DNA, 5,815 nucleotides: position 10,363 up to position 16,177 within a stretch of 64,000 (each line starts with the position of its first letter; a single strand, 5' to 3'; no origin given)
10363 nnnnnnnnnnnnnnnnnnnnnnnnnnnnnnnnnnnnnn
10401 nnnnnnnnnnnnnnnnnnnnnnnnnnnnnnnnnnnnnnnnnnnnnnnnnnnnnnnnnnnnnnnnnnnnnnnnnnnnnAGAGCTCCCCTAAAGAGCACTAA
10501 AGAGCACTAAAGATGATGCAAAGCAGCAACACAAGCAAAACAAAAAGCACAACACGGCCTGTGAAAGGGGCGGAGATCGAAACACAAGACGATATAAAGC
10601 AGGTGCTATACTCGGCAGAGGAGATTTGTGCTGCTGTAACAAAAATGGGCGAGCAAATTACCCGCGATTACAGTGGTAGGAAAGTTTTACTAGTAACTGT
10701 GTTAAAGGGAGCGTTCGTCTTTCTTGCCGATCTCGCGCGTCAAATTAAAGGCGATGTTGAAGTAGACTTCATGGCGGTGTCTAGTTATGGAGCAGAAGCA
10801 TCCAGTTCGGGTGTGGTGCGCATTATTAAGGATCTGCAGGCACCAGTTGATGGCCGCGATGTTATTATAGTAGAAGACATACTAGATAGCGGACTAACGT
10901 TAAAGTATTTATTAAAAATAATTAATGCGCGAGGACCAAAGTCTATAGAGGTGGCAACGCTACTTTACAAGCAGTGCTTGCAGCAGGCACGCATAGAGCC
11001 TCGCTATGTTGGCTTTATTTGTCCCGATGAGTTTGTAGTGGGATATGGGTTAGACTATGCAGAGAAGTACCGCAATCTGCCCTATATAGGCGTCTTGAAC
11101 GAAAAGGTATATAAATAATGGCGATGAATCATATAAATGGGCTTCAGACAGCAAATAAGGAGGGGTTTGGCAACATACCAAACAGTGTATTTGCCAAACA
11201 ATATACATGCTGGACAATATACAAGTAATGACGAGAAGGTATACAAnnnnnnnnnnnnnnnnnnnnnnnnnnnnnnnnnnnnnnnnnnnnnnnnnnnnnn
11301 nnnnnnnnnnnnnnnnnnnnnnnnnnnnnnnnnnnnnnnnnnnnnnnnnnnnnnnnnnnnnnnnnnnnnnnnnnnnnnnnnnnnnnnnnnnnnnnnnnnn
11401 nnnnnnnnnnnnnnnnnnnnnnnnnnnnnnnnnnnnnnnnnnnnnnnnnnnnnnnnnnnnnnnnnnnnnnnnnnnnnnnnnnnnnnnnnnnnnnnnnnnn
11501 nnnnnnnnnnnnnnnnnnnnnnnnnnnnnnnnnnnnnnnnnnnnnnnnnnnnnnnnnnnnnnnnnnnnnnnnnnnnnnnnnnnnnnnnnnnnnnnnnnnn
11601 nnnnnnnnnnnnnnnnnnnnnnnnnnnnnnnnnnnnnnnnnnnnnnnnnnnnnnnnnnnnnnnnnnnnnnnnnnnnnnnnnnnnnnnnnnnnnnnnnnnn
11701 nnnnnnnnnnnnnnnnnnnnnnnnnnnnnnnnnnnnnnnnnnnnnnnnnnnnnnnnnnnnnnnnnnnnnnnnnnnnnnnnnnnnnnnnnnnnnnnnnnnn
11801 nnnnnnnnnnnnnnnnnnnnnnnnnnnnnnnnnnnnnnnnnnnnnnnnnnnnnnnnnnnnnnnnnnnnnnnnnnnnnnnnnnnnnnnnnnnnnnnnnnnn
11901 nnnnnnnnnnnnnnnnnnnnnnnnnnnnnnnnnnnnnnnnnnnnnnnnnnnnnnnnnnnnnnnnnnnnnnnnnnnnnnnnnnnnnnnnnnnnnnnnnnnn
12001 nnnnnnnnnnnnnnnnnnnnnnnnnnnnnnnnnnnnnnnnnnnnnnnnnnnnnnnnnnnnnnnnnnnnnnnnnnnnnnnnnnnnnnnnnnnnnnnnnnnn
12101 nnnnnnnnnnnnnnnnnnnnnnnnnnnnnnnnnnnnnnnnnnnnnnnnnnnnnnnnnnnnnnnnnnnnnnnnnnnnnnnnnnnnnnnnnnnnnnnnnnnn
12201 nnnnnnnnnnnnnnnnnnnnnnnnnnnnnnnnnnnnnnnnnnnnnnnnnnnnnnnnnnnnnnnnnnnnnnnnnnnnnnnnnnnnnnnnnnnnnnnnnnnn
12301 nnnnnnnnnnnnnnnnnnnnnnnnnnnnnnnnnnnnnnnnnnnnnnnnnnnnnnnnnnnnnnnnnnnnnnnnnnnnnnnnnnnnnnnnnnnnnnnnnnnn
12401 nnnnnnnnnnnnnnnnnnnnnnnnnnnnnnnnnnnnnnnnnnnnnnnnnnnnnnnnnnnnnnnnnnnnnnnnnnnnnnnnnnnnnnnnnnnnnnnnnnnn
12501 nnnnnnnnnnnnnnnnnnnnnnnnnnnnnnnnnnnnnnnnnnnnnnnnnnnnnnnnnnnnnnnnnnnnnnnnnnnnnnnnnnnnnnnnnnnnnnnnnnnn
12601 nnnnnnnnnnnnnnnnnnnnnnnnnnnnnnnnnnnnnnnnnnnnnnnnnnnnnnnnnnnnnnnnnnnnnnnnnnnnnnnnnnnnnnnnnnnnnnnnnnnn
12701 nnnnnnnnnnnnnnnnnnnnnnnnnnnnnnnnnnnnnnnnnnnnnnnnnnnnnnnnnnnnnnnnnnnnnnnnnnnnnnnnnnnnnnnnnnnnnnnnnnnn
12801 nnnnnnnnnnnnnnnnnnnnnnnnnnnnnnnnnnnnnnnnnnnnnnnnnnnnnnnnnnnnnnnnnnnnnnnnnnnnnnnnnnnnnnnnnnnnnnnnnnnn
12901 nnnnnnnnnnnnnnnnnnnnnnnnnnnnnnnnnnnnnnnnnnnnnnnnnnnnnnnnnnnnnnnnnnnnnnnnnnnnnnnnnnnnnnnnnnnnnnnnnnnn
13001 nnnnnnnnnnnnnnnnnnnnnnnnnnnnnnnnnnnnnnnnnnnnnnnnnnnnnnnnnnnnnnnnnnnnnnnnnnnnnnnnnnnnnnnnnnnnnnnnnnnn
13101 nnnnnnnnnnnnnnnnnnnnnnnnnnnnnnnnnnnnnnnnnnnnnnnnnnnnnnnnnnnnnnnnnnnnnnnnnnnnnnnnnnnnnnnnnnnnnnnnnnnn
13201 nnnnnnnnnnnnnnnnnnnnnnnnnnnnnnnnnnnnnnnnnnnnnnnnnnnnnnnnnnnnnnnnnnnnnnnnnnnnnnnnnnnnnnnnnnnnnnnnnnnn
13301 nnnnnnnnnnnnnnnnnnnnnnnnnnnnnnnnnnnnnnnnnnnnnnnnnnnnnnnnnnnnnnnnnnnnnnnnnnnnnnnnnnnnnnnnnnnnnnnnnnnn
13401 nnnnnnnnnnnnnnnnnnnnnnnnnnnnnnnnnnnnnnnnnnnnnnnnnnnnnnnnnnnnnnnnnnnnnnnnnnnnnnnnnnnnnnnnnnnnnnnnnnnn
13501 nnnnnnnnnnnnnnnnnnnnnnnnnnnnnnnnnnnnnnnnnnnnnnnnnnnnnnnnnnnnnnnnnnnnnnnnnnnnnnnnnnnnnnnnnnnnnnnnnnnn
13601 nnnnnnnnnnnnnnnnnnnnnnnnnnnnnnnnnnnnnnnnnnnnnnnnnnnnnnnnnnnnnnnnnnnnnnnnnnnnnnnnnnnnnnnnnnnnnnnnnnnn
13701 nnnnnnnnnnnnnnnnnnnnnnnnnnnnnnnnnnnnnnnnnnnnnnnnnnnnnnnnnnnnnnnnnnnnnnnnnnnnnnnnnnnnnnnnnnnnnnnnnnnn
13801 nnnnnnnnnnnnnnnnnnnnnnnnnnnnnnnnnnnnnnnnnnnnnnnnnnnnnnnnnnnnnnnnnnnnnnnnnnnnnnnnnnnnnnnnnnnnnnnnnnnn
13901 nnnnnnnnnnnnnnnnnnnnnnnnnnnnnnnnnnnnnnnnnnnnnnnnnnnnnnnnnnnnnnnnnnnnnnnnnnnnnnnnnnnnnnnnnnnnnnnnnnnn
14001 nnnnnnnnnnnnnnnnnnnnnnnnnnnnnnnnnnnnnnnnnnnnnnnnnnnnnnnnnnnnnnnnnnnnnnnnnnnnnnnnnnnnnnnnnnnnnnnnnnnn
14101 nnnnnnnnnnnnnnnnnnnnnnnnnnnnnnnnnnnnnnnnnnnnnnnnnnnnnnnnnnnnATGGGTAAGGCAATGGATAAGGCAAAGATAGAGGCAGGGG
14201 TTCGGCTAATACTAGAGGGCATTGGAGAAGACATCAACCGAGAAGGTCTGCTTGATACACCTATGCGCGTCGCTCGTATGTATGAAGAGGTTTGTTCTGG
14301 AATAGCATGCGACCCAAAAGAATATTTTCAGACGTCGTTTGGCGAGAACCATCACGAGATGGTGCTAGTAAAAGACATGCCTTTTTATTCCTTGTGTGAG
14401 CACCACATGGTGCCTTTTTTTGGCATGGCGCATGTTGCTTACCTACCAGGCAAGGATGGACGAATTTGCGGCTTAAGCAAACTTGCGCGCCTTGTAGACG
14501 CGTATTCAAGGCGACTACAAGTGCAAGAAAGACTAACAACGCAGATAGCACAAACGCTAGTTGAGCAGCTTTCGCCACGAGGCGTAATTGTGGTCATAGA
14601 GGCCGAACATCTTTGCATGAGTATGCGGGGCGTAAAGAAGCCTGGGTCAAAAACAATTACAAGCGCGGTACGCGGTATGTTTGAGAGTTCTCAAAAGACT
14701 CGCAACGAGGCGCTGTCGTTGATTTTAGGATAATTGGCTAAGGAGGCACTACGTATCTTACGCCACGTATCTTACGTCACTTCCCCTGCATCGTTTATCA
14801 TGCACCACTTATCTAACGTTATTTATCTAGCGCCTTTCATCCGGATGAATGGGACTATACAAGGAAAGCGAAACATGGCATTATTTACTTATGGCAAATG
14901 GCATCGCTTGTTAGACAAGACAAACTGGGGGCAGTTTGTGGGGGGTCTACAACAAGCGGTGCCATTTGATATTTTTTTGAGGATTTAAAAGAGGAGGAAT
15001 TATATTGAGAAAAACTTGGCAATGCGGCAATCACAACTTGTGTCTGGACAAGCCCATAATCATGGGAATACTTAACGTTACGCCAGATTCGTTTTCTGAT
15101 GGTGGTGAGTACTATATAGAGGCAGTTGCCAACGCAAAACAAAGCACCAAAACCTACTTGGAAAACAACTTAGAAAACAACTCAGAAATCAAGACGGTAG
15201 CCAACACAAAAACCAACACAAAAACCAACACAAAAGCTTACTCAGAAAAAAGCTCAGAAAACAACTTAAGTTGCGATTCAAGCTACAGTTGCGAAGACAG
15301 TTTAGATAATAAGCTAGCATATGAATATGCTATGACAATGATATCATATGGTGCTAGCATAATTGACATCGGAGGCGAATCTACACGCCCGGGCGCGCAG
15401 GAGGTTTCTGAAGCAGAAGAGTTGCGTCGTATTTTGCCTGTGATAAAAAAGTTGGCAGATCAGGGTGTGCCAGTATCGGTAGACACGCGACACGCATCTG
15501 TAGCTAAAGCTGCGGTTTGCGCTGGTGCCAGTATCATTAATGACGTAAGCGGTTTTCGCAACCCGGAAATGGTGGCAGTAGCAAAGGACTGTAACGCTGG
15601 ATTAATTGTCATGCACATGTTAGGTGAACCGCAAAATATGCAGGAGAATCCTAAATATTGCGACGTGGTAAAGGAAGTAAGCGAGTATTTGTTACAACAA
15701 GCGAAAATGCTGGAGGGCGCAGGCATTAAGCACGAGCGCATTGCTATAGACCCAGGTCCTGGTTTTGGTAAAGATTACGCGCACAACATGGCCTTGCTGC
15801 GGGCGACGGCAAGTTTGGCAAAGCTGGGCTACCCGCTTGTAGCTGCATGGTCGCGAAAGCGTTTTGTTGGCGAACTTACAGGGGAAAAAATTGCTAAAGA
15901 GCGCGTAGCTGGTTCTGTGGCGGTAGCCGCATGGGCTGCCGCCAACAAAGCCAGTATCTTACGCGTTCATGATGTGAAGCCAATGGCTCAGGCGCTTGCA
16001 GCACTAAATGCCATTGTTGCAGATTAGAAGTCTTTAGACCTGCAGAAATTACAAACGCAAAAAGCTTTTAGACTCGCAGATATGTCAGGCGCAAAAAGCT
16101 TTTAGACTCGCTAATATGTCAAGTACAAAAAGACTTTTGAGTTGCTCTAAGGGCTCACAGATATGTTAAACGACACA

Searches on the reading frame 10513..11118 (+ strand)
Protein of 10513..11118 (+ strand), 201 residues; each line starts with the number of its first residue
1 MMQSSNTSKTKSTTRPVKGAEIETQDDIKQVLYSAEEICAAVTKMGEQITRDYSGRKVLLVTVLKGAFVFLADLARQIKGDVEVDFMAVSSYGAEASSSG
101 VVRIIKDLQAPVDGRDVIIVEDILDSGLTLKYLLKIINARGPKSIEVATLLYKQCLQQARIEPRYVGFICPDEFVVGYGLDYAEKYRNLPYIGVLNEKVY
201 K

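Call 50: search_protein_families(library=pfam, proteins=[window:10513-11118:+], max_evalue=0.0001)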
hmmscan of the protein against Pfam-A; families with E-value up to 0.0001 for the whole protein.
window:10513-11118:+ (201 aa): 1 family
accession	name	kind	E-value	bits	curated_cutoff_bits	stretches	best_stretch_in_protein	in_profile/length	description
PF00156.33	Pribosyltran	-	7.8e-29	100.5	26.3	1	33-182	6-157/158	Phosphoribosyl transferase domain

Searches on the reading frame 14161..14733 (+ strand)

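Call 51: search_protein_families(library=pfam, proteins=[window:14161-14733:+], max_evalue=0.0001)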
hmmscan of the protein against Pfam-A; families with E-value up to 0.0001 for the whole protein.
window:14161-14733:+ (190 aa): 1 family
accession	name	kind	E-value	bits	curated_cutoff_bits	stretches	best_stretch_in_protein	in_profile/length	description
PF01227.27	GTP_cyclohydroI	-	3.7e-76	255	27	1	10-188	1-178/179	GTP cyclohydrolase I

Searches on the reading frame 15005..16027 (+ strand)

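Call 44: search_protein_families(library=pfam, proteins=[window:15005-16027:+], max_evalue=0.001)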
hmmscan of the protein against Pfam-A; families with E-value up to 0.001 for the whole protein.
window:15005-16027:+ (340 aa): 2 families
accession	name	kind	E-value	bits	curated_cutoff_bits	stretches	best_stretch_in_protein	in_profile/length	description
PF00809.28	Pterin_bind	-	6.1e-77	259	25.5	2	87-322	5-244/244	Pterin binding enzyme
PF19823.4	DUF6305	-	0.00038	20.5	25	0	115-157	43-85/154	Domain of unknown function (DUF6305)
